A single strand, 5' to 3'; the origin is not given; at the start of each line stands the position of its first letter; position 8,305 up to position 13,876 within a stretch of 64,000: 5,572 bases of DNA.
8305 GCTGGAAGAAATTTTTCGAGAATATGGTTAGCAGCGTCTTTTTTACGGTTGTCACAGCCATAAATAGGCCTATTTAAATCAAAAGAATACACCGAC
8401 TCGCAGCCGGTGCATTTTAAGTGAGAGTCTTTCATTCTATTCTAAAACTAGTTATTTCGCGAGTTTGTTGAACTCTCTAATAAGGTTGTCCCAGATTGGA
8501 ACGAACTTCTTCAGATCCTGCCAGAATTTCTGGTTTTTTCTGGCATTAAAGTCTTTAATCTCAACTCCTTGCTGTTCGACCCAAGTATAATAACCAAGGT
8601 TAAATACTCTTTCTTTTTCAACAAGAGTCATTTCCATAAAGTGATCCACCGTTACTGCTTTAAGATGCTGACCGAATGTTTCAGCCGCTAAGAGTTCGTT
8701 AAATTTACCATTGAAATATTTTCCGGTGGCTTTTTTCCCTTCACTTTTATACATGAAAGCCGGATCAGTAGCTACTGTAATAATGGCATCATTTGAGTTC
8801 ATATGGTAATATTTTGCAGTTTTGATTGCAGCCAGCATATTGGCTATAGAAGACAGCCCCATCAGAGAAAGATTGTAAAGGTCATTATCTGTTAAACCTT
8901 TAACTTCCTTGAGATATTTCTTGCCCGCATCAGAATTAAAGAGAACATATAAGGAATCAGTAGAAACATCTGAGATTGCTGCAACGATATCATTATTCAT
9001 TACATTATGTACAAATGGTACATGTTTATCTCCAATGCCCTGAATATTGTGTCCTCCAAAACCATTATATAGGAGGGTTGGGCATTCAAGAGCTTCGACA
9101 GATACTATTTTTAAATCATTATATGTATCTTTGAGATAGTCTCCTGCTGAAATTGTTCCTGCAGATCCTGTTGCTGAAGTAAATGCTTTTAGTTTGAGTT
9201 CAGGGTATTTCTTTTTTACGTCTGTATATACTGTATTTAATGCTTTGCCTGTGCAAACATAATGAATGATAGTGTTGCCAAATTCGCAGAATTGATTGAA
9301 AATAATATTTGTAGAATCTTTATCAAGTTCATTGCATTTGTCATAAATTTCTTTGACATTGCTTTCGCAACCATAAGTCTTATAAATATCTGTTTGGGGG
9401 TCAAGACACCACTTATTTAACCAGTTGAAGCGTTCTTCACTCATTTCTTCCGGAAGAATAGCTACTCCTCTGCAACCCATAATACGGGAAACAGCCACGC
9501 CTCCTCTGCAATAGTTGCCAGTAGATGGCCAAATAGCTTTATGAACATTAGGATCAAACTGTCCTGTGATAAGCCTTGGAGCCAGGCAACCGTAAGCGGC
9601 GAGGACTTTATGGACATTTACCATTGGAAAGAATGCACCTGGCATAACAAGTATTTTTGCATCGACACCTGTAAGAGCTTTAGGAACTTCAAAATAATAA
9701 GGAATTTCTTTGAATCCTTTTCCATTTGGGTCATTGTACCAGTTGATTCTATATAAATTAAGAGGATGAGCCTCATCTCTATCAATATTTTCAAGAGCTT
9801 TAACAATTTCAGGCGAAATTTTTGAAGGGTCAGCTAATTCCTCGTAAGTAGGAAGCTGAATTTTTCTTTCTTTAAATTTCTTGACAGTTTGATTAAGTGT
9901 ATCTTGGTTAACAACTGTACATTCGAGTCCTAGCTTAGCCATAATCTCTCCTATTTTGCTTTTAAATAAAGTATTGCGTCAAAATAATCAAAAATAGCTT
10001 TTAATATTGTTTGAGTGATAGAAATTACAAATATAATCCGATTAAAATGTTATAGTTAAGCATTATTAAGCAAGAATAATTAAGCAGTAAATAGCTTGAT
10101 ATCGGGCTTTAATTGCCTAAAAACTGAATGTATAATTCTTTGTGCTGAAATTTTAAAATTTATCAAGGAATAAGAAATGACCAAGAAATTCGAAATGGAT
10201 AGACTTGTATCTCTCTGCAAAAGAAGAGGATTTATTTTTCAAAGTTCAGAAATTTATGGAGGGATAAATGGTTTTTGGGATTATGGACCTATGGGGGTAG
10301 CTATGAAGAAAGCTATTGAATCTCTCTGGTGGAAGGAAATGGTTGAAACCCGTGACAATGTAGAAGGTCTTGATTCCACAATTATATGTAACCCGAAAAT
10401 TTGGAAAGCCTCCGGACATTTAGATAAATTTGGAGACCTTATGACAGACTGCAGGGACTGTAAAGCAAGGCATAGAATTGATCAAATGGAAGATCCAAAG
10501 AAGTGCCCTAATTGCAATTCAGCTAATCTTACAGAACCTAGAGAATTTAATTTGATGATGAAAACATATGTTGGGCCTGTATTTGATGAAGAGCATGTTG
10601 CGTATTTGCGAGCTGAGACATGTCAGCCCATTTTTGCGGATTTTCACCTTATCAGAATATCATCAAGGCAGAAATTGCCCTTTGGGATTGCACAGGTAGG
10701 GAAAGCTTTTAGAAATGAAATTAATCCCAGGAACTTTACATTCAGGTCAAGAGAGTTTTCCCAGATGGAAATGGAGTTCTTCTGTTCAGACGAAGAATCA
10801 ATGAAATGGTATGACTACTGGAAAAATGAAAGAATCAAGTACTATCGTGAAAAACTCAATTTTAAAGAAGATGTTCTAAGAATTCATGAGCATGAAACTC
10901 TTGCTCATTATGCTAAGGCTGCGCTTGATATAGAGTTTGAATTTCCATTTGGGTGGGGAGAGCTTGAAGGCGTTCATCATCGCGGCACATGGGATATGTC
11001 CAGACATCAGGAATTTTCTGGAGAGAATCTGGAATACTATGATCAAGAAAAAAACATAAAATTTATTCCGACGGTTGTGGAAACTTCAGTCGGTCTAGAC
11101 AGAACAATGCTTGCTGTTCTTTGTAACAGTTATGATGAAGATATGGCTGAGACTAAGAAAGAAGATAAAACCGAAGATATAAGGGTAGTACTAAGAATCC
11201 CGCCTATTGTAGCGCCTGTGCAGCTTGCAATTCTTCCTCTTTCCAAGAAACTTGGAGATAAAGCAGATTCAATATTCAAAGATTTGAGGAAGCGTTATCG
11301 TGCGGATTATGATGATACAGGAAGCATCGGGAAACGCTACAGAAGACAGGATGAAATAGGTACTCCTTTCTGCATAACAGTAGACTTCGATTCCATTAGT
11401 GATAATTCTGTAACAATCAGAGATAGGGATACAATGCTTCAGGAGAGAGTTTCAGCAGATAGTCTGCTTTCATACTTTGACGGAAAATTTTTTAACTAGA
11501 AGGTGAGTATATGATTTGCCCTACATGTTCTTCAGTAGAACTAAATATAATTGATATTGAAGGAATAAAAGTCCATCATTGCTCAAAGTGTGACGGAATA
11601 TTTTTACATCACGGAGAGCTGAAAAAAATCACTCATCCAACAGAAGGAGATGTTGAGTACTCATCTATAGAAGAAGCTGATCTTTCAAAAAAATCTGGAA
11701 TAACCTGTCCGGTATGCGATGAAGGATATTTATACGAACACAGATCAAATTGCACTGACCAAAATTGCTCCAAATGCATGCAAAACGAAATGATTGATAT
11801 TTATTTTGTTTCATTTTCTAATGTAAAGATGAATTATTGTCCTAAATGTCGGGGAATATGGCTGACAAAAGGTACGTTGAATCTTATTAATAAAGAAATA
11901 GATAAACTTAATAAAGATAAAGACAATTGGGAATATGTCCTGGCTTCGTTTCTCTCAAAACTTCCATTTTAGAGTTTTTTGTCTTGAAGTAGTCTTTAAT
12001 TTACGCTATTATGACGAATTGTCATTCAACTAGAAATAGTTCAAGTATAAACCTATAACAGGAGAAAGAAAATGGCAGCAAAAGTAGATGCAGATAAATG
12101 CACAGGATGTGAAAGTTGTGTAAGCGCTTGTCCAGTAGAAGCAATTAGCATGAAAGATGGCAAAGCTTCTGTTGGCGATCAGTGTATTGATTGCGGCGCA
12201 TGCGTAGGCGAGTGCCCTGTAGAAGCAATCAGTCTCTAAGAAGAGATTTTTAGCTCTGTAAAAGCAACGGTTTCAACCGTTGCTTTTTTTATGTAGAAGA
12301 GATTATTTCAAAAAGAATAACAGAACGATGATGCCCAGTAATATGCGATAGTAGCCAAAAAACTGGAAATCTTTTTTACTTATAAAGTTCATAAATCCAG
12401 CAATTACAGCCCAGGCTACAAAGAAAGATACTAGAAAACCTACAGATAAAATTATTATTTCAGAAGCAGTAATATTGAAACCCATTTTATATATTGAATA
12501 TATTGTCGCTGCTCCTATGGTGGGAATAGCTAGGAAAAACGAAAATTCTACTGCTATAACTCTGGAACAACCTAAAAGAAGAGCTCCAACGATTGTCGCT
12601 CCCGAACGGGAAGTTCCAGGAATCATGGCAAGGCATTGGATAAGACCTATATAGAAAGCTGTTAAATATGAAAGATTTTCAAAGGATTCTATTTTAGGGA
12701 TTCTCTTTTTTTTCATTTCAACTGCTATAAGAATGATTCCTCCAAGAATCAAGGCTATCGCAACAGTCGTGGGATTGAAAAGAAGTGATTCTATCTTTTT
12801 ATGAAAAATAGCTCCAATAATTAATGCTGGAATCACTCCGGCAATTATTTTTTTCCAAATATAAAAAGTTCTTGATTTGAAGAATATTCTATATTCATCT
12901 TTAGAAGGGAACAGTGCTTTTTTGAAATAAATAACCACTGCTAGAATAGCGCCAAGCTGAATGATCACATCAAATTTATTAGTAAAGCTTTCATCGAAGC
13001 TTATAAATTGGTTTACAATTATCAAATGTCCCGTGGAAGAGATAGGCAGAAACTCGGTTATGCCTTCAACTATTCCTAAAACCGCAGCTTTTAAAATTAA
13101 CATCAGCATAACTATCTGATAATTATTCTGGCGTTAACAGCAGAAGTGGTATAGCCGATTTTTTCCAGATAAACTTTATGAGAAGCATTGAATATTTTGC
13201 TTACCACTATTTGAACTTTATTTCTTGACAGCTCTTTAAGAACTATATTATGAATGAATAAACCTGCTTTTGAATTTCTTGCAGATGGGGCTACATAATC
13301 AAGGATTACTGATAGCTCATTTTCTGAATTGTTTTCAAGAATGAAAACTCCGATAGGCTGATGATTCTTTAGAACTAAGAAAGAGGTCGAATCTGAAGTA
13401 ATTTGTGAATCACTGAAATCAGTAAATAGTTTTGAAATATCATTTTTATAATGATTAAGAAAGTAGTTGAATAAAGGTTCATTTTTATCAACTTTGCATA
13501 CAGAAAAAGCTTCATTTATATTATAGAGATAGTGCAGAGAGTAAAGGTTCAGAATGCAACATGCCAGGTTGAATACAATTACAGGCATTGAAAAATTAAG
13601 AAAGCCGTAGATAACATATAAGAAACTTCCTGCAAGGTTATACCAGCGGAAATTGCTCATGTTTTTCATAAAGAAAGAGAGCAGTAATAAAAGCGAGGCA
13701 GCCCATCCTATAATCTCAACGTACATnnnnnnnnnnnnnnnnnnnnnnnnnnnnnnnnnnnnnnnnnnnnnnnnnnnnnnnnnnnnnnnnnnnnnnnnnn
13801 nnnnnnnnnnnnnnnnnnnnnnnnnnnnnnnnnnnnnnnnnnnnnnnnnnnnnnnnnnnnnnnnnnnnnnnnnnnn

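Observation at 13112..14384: Overlapped tandem paralogs fusing a 3-TM half-bundle to a degenerate GNAT-like domain, co-operonic with uppP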

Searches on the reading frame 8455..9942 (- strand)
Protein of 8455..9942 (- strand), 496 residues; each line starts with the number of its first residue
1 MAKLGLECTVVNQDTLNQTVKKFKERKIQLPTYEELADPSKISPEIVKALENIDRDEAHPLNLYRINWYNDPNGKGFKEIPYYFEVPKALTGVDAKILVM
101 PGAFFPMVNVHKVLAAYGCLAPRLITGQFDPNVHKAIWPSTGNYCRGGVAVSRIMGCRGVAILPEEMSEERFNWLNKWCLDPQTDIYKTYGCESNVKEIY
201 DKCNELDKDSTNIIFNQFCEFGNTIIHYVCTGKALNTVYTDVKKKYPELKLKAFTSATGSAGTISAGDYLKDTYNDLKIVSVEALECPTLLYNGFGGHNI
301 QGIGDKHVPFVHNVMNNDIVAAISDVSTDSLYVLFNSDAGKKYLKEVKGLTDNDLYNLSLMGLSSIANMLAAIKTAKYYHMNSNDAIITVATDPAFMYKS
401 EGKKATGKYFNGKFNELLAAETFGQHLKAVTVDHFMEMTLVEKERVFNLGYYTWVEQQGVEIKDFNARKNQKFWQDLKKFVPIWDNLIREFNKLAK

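Call 30: search_protein_families(library=ncbifam, proteins=[window:8455-9942:-], max_evalue=0.00001)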
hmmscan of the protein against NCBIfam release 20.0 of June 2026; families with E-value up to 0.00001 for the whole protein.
window:8455-9942:- (496 aa): 5 families
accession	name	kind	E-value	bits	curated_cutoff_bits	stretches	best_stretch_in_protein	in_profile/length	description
TIGR01139.1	cysK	equivalog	4.3e-20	72.2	350.95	1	135-398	59-292/298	cysteine synthase A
TIGR01136.1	cysKM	subfamily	3.3e-19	69.4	344.15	1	135-399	59-294/299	cysteine synthase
NF007989.0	PRK10717.1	equivalog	8.3e-14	51.4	387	1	139-401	71-315/334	cysteine synthase A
TIGR01137.1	cysta_beta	equivalog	3.6e-09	35.8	510.25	1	127-325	57-251/457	cystathionine beta-synthase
NF008735.0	PRK11761.1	equivalog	1e-08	34.8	413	1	142-286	72-204/296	cysteine synthase CysM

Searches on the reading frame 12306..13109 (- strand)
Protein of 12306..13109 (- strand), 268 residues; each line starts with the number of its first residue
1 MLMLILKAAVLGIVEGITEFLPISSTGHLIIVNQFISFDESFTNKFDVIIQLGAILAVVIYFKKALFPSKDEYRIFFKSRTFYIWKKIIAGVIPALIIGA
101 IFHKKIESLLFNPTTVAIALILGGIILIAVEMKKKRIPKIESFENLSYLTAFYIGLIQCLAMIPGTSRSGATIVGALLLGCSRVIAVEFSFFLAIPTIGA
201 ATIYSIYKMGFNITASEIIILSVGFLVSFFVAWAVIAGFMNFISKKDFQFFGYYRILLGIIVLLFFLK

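Call 3: search_protein_families(library=pfam, proteins=[window:12306-13109:-], max_evalue=1)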
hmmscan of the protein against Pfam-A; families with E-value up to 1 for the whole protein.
window:12306-13109:- (268 aa): 1 family
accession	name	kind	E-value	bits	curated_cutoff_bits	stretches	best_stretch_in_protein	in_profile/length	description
PF02673.24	BacA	-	1e-81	274.9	33.4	1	8-261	1-257/257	Bacitracin resistance protein BacA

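Call 4: search_protein_families(library=ncbifam, proteins=[window:12306-13109:-], max_evalue=1)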
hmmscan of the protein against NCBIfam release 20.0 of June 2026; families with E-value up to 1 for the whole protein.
window:12306-13109:- (268 aa): 13 families
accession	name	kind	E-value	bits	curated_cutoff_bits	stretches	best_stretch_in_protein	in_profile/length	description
NF001389.0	PRK00281.1-2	equivalog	1.6e-89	299.9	262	1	2-266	3-264/272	undecaprenyl-diphosphate phosphatase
NF001391.0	PRK00281.1-5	equivalog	4.5e-85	285.4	293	1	2-266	3-273/279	undecaprenyl-diphosphate phosphatase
NF001390.0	PRK00281.1-4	equivalog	2.5e-84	283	260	1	2-266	3-266/272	undecaprenyl-diphosphate phosphatase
NF001388.0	PRK00281.1-1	equivalog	2.4e-72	243.7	362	1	5-267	7-273/273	undecaprenyl-diphosphate phosphatase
TIGR00753.1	undec_PP_bacA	equivalog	3.8e-72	243.1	217.5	1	8-259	1-255/255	undecaprenyl-diphosphatase UppP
NF001392.0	PRK00281.2-1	equivalog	1.7e-56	191.7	308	1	3-265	5-271/280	undecaprenyl-diphosphate phosphatase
NF001393.0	PRK00281.2-4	equivalog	3.3e-54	184.1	284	1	3-267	1-265/266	undecaprenyl-diphosphate phosphatase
NF001394.0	PRK00281.2-5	equivalog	1.3e-49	169.2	311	1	2-265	5-274/281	undecaprenyl-diphosphate phosphatase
NF001397.0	PRK00281.3-4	equivalog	5.1e-45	154.2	363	1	3-266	1-278/281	undecaprenyl-diphosphate phosphatase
NF001396.0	PRK00281.3-3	equivalog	7.6e-28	98.1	382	1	5-266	4-264/264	undecaprenyl-diphosphate phosphatase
NF001395.0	PRK00281.3-1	equivalog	5.5e-24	85.1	394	2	142-266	179-303/306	undecaprenyl-diphosphate phosphatase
NF001398.0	PRK00281.3-5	equivalog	1.1e-21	77.9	354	1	3-262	2-266/278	undecaprenyl-diphosphate phosphatase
NF043058.1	T4SS_LegC2C7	subfamily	0.27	10.2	350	1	84-127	44-88/348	LegC2/C7 family Dot/Icm T4SS effector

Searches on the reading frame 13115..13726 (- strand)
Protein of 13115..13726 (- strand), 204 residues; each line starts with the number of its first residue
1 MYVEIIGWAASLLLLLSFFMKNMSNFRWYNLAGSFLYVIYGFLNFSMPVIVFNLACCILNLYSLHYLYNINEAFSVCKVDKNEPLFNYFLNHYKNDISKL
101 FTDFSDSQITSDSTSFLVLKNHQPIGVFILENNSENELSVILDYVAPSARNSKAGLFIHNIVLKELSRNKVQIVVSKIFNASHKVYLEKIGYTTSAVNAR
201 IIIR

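Call 3: search_protein_families(library=pfam, proteins=[window:13115-13726:-], max_evalue=1)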
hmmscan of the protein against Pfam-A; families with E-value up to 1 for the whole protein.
window:13115-13726:- (204 aa): 2 families
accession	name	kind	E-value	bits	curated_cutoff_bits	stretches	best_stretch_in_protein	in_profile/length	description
PF10688.14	Imp-YgjV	-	0.0012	19.1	23.5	1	2-67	90-155/159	Bacterial inner membrane protein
PF00583.31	Acetyltransf_1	-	0.17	12.6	20.7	1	97-192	17-116/116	Acetyltransferase (GNAT) family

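Call 4: search_protein_families(library=ncbifam, proteins=[window:13115-13726:-], max_evalue=1)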
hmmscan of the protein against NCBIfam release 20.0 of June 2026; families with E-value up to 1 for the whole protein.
window:13115-13726:- (204 aa): 2 families
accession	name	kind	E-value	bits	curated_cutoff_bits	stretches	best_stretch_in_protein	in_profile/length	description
NF037968.1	SemiSWEET_2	subfamily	0.0032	17.6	80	1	31-64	37-70/76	SemiSWEET transporter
NF040514.1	CAL67264_fam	equivalog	0.24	11.7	50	1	4-44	4-45/57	CAL67264 family membrane protein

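Call 6: find_homologous_proteins(query=window:13115-13726:-, max_evalue=0.001)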
Query window:13115-13726:- (204 aa): 7 proteins with E <= 0.001 among 271 candidates.
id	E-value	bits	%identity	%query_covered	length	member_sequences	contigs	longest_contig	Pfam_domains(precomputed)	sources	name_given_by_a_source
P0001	1.0e-126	438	100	100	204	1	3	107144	-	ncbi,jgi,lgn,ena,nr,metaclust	ncbi:MAG TPA: hypothetical protein DD381_04030 [Lentisphaeria bacterium]|nr:MAG: hypothetical protei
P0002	1.6e-90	320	72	100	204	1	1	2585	-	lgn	-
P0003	2.6e-87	310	70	100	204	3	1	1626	-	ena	-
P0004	9.3e-87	308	70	100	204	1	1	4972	-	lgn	-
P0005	3.9e-85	303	68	100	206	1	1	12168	-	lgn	-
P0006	3.1e-84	300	67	100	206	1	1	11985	-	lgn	-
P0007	9.7e-75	269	61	100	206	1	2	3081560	-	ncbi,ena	-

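Call 10: find_encoding_contigs(protein=P0007, flank=8000, max_places=3)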
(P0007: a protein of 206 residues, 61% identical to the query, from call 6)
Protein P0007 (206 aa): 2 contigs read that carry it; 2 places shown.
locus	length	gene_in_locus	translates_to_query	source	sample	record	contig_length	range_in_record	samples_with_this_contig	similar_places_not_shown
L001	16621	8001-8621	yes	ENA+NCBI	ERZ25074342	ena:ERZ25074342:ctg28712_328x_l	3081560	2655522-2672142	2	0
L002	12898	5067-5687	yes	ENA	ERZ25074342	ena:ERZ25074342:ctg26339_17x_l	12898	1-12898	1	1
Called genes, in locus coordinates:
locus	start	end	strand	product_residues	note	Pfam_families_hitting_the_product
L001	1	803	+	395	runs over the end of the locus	PF17785:PUA_3, PF10672:Methyltrans_SAM, PF02475:TRM5-TYW2_MTfase, PF01728:FtsJ (weak), PF03602:Cons_hypoth95, PF05175:MTS (weak), PF06325:PrmA (weak), PF13847:Methyltransf_31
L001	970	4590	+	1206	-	PF02811:PHP, PF07733:DNA_pol3_alpha, PF17657:DNA_pol3_finger, PF14579:HHH_6, PF01336:tRNA_anti-codon (faint)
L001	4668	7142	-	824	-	PF03030:H_PPase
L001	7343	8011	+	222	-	-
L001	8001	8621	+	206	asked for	-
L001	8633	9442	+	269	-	PF02673:BacA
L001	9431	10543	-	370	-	PF03033:Glyco_transf_28, PF04101:Glyco_tran_28_C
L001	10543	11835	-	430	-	PF00291:PALP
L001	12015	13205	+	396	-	PF25973:BSH_CzcB (faint), PF25917:BSH_RND, PF25876:HH_MFP_RND, PF25944:Beta-barrel_RND, PF25967:RND-MFP_C, PF25989:YknX_C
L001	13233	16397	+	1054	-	PF00873:ACR_tran, PF03176:MMPL (weak), PF02355:SecD_SecF_C (weak), PF03176:MMPL (weak)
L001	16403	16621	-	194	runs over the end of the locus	-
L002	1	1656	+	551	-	?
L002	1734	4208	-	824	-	PF03030:H_PPase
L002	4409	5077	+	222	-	-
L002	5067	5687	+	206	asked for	-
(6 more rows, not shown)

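Call 35: find_encoding_contigs(protein=P0005, flank=8000, max_places=2)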
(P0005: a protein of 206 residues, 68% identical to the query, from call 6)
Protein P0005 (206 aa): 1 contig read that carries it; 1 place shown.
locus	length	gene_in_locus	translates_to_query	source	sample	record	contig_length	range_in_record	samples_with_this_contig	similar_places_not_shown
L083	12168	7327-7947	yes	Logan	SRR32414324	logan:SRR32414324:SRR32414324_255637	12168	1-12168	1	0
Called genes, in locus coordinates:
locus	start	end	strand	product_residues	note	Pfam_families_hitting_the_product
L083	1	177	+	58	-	?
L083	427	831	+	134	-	-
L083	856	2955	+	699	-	PF00005:ABC_tran (faint)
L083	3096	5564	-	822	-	PF03030:H_PPase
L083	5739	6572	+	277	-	PF14819:QueF_N, PF14489:QueF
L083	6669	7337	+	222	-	-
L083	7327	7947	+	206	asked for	-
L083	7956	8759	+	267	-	PF02673:BacA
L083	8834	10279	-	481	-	PF00364:Biotin_lipoyl (faint), PF25885:HH_EMRA (faint)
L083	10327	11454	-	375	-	PF03033:Glyco_transf_28, PF04101:Glyco_tran_28_C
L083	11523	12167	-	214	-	?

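Call 36: find_encoding_contigs(protein=P0006, flank=8000, max_places=2)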
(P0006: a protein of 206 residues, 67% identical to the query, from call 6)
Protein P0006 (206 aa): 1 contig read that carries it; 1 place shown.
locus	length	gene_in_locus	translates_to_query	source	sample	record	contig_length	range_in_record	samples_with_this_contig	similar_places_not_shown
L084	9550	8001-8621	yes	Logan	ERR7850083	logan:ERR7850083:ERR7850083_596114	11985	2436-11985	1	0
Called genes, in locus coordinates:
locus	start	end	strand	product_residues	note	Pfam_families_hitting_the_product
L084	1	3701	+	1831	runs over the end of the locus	-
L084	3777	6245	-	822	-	PF03030:H_PPase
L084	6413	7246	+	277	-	PF14819:QueF_N, PF14489:QueF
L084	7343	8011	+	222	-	-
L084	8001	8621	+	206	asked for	-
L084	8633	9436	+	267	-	PF02673:BacA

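Call 37: find_encoding_contigs(protein=P0004, flank=8000, max_places=2)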
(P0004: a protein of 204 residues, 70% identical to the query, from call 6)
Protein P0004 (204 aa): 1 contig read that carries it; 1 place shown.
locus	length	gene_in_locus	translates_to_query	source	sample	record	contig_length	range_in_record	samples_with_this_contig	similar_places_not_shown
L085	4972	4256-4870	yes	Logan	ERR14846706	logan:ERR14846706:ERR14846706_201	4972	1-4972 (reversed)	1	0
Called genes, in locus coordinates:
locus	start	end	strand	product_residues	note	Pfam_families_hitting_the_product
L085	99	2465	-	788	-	PF03030:H_PPase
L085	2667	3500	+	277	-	PF14819:QueF_N, PF14489:QueF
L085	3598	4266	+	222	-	-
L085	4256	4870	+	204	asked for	-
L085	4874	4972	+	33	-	?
